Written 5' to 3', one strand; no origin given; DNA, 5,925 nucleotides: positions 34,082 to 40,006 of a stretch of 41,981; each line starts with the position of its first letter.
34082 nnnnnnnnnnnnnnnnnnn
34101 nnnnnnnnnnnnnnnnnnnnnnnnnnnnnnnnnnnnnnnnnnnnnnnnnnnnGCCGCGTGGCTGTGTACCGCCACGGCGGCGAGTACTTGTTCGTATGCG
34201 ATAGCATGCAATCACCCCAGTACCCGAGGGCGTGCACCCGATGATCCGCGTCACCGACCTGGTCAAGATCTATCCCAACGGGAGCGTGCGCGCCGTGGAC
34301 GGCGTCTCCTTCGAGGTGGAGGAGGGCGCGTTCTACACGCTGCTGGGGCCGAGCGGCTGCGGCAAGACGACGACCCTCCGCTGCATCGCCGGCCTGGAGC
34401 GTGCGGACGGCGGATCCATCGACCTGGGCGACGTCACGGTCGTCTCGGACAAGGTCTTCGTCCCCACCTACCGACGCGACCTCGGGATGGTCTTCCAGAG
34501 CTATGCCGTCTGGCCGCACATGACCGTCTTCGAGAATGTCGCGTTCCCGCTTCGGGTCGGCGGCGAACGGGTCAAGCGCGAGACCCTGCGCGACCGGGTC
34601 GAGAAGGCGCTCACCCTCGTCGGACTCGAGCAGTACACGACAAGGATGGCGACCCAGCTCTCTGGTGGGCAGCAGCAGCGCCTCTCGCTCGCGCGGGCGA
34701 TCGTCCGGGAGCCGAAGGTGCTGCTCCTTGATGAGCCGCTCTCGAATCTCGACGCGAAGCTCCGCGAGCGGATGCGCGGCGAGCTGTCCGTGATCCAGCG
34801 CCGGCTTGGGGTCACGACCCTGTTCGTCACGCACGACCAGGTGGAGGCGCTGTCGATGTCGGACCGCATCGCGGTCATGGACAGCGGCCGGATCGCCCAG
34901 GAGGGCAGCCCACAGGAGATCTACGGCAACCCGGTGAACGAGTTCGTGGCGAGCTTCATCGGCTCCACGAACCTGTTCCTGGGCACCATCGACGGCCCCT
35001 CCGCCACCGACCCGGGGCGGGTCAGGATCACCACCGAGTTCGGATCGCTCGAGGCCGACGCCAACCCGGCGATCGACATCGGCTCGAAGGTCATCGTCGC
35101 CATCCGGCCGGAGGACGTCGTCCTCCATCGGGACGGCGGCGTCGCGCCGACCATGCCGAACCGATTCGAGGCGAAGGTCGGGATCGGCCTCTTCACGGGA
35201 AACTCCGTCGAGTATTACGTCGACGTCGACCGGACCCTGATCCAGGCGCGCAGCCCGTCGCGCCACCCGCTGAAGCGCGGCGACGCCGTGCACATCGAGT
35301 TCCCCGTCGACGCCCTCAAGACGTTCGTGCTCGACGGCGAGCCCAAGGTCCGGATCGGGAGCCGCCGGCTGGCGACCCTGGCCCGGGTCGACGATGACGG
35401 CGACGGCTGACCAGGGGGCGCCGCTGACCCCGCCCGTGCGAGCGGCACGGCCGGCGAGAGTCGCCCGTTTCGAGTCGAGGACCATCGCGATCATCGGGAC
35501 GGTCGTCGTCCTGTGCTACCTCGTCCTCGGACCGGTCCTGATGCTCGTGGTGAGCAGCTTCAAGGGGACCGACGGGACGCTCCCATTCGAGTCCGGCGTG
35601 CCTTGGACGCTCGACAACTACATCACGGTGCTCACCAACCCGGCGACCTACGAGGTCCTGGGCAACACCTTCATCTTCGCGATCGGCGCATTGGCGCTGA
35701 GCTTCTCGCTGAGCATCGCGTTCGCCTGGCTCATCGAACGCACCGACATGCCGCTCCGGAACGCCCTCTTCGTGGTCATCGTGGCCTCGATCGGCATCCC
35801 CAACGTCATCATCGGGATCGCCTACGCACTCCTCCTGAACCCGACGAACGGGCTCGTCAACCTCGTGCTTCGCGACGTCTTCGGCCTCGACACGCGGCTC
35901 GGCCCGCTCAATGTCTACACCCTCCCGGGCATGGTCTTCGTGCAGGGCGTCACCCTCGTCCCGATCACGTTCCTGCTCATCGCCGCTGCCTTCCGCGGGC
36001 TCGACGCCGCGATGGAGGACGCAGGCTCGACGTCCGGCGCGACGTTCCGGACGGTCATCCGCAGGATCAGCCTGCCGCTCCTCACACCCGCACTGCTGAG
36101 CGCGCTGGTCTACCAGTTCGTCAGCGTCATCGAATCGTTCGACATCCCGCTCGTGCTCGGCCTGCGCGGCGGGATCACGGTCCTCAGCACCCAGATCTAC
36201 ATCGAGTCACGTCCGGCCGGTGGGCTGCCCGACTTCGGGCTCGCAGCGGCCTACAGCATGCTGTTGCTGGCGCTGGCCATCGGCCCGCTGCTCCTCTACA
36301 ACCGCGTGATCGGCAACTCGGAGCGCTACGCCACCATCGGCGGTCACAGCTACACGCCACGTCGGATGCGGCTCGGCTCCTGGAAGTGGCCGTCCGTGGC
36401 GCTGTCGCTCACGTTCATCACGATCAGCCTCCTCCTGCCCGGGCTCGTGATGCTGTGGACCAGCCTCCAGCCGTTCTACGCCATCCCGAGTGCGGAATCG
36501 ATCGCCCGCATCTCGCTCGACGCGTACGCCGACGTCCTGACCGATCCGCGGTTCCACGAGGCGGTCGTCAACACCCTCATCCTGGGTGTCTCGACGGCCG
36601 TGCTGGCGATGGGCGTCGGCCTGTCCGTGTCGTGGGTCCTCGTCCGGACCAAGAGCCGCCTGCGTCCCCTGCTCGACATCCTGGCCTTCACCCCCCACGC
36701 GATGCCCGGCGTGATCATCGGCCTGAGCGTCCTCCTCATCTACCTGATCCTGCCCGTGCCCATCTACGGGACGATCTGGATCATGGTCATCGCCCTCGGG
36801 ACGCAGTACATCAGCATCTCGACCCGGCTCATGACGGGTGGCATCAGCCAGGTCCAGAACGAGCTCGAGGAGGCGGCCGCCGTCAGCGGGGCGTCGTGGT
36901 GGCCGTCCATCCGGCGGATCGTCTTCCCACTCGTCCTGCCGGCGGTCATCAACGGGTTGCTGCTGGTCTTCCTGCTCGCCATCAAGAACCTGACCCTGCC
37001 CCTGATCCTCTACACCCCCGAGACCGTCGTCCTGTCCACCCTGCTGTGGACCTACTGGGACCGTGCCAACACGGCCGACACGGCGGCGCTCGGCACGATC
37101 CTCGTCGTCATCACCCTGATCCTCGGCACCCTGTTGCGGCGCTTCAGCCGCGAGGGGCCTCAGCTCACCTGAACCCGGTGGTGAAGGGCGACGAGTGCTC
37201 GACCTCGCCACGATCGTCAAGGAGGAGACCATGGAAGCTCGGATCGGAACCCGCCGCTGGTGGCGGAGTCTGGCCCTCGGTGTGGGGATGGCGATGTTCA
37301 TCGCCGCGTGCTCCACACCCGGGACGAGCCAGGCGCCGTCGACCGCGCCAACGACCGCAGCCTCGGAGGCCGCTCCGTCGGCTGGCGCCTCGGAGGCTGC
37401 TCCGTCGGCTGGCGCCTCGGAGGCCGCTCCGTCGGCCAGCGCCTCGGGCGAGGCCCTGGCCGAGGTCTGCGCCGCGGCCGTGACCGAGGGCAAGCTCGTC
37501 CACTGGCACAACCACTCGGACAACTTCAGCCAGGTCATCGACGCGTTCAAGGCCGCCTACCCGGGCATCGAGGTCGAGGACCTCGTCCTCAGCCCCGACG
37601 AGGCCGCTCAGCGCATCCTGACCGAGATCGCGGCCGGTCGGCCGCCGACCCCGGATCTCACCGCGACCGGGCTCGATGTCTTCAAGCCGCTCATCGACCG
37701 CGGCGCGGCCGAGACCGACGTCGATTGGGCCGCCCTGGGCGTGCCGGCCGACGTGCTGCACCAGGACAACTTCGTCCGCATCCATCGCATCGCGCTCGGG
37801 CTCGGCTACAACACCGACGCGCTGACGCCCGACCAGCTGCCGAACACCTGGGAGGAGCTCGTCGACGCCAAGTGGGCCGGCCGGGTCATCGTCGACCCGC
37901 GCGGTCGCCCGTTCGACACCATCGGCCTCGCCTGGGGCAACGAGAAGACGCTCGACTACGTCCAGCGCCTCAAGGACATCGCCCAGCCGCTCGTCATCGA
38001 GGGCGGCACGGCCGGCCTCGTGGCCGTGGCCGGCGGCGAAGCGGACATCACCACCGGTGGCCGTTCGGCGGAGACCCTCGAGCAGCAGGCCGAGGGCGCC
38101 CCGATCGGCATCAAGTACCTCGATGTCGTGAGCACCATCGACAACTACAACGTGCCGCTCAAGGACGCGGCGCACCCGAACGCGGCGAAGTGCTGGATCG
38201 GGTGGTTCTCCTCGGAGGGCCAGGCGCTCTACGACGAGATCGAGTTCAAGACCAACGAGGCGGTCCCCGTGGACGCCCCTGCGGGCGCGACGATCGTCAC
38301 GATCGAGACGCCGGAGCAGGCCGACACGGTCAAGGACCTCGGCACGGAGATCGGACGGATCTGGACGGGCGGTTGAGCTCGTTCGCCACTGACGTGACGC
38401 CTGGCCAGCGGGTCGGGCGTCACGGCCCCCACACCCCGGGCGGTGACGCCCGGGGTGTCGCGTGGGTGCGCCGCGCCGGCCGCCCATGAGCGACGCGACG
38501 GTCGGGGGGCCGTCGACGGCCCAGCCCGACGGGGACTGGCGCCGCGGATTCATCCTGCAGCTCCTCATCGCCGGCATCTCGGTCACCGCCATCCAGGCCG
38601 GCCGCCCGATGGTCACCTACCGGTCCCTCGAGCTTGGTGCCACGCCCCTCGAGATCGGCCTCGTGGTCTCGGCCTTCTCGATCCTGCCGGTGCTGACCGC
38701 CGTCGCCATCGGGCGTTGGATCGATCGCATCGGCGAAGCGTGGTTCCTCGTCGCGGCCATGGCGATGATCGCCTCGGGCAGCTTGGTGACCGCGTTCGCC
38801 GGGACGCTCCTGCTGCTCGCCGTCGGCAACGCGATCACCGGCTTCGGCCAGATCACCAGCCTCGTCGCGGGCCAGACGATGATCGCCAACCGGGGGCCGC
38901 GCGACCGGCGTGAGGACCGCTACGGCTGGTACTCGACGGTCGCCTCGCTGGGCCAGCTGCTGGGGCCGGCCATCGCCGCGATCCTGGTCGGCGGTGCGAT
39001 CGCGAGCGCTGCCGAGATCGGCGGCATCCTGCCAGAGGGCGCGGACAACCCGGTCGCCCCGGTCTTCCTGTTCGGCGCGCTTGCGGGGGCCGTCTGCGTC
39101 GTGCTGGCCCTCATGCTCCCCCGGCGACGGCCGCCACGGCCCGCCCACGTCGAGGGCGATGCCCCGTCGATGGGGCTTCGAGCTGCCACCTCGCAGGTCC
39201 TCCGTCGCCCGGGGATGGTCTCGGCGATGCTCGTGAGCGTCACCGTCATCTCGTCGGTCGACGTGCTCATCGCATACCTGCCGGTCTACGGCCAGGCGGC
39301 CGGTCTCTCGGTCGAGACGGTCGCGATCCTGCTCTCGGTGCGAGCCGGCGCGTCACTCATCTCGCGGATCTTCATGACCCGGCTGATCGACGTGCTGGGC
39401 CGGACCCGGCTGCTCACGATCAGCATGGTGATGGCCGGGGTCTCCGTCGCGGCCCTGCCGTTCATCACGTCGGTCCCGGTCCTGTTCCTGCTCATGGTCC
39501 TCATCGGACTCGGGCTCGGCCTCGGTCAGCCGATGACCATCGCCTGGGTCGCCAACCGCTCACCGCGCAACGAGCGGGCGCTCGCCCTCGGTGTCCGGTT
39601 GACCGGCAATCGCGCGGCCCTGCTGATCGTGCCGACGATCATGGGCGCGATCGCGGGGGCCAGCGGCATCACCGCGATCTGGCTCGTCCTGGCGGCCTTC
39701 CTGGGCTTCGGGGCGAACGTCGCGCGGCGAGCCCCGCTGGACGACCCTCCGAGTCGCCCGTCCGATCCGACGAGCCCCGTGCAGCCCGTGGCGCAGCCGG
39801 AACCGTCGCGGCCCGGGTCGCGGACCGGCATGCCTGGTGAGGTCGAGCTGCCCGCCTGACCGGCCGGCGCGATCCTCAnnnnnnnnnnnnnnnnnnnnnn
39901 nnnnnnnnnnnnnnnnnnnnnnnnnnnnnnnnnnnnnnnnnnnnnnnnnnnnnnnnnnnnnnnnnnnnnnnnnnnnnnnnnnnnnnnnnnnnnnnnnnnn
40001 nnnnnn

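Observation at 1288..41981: Very large catabolic island combining two Mo-hydroxylases, two UbiD decarboxylases, an AMDase-like enzyme, ring-cleavage and amide-hydrolysis genes: candidate undescribed N-heteroaromatic carboxylate pathway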

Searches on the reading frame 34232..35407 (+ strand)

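Call 8: search_protein_families(library=pfam, proteins=[window:34232-35407:+], max_evalue=0.001)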
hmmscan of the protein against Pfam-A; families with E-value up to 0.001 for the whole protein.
window:34232-35407:+ (392 aa): 3 families
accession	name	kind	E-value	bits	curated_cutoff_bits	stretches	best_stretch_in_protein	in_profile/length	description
PF00005.33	ABC_tran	-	5.3e-35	121.4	25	1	23-170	2-136/137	ABC transporter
PF08402.16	TOBE_2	-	1e-09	38.8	21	1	289-362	1-73/76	TOBE domain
PF13304.12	AAA_21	-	2.4e-08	34.8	27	1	126-204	221-301/304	AAA domain, putative AbiEii toxin, Type IV TA system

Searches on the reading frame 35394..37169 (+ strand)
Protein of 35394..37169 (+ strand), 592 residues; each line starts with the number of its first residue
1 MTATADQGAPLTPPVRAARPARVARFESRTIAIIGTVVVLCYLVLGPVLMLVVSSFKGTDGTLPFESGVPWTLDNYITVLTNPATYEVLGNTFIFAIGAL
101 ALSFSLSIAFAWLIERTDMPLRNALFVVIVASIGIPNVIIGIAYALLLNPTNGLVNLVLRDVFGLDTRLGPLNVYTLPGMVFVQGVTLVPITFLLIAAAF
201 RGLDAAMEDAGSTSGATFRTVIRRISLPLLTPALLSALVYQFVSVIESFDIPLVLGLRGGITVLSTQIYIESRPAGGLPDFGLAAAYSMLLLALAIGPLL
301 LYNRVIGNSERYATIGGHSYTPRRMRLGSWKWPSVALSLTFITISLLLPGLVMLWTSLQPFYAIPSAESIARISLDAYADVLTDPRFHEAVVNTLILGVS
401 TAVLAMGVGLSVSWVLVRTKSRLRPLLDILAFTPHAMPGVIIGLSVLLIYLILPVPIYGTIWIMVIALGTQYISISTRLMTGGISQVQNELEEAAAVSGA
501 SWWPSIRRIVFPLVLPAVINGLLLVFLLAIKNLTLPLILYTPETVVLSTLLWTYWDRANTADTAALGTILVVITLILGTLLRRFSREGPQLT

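Call 8: search_protein_families(library=pfam, proteins=[window:35394-37169:+], max_evalue=0.001)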
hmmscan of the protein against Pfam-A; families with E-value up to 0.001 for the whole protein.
window:35394-37169:+ (592 aa): 1 family
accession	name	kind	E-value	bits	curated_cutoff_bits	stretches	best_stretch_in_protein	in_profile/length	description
PF00528.27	BPD_transp_1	-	1.3e-21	77.6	26.4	2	408-582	4-172/184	Binding-protein-dependent transport system inner membrane component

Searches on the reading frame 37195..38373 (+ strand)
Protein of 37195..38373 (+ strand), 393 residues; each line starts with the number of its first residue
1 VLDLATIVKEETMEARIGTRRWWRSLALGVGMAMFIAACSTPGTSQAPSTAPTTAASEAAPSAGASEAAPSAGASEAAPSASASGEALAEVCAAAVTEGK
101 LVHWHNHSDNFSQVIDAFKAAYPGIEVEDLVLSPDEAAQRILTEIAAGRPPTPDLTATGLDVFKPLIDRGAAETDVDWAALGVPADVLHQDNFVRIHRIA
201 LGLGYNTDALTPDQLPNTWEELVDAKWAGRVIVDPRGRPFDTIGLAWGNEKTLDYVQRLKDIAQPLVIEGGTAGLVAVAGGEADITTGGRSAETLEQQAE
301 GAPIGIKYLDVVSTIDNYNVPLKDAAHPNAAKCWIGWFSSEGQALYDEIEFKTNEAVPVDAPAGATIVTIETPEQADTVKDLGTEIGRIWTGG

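Call 8: search_protein_families(library=pfam, proteins=[window:37195-38373:+], max_evalue=0.001)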
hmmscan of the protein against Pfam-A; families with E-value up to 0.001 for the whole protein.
window:37195-38373:+ (393 aa): 3 families
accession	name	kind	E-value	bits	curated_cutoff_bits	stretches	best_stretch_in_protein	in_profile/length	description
PF01547.30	SBP_bac_1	-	1.6e-13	51.8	26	1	106-344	3-306/307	Bacterial extracellular solute-binding protein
PF13416.11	SBP_bac_8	-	2e-10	41.4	27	1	113-341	1-246/279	Bacterial extracellular solute-binding protein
PF13343.11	SBP_bac_6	-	2.2e-06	27.7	24.6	1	192-259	56-125/245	Bacterial extracellular solute-binding protein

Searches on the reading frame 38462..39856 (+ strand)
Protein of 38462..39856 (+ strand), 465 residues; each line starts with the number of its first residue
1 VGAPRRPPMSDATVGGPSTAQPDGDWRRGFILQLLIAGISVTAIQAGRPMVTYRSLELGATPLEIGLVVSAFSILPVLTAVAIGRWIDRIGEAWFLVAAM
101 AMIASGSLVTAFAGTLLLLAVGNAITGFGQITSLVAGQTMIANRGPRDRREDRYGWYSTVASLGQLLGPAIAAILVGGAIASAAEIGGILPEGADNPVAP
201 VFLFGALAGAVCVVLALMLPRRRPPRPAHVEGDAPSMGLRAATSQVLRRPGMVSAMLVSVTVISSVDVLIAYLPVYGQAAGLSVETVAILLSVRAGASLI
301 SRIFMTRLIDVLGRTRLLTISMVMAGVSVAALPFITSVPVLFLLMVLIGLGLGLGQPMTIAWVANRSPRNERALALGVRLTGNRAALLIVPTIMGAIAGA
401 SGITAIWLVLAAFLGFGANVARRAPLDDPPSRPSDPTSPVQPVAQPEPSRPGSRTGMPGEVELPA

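Call 8: search_protein_families(library=pfam, proteins=[window:38462-39856:+], max_evalue=0.001)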
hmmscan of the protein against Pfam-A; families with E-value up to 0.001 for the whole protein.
window:38462-39856:+ (465 aa): 4 families
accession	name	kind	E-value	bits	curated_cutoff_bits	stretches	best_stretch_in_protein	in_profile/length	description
PF07690.21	MFS_1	-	1.4e-50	172.6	33.4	2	37-310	5-263/347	Major Facilitator Superfamily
PF12832.13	MFS_1_like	-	4.6e-10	39.5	25.2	1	240-377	202-340/373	MFS_1 like family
PF00083.30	Sugar_tr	-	1.4e-05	24.6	22.3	2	61-173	44-159/452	Sugar (and other) transporter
PF13347.12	MFS_2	-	0.00035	19.7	27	1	155-403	137-386/427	MFS/sugar transport protein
